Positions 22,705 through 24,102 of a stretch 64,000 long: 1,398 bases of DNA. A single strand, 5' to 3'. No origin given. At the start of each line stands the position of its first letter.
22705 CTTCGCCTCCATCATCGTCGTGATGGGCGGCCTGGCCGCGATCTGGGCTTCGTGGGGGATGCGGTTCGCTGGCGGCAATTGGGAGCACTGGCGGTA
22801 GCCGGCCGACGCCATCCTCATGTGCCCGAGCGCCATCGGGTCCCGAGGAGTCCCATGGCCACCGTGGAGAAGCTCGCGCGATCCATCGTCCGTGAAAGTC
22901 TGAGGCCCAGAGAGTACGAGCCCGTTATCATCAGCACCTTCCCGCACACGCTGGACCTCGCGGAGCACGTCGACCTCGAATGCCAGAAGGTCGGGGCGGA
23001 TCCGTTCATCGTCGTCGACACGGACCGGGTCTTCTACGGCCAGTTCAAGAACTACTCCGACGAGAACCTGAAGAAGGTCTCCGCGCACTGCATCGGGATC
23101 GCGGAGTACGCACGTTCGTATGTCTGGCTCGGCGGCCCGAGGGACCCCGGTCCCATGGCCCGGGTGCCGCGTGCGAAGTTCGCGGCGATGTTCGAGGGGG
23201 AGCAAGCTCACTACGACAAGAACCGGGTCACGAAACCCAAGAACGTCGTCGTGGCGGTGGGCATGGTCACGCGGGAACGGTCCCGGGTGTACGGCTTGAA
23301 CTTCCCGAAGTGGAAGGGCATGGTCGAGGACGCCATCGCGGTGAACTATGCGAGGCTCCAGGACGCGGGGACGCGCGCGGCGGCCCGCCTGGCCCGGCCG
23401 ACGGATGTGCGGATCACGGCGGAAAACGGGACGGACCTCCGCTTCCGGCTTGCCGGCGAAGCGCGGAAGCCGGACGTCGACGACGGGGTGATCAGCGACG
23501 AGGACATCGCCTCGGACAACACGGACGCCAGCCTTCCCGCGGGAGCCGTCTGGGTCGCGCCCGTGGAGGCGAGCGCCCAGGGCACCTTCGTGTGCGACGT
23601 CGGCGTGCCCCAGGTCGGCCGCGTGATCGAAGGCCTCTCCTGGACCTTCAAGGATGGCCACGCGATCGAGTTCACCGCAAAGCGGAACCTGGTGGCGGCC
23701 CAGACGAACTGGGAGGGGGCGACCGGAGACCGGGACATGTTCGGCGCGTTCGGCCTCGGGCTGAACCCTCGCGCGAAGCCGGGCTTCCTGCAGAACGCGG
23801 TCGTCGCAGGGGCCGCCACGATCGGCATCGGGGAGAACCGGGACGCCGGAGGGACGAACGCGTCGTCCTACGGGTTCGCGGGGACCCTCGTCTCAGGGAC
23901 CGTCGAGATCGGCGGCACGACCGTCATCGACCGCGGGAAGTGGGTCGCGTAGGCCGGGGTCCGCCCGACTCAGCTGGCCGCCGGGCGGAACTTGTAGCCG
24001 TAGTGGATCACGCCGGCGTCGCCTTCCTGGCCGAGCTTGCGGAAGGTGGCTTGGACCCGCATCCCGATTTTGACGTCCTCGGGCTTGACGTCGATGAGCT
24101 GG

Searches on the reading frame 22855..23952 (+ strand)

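Call 90: search_protein_families(library=pfam, proteins=[window:22855-23952:+], max_evalue=0.001)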
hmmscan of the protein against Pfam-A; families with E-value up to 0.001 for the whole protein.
window:22855-23952:+ (365 aa): 1 family
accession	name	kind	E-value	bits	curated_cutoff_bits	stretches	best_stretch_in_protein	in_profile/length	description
PF02073.20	Peptidase_M29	-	7.7e-14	51.7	27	1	183-279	205-296/406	Thermophilic metalloprotease (M29)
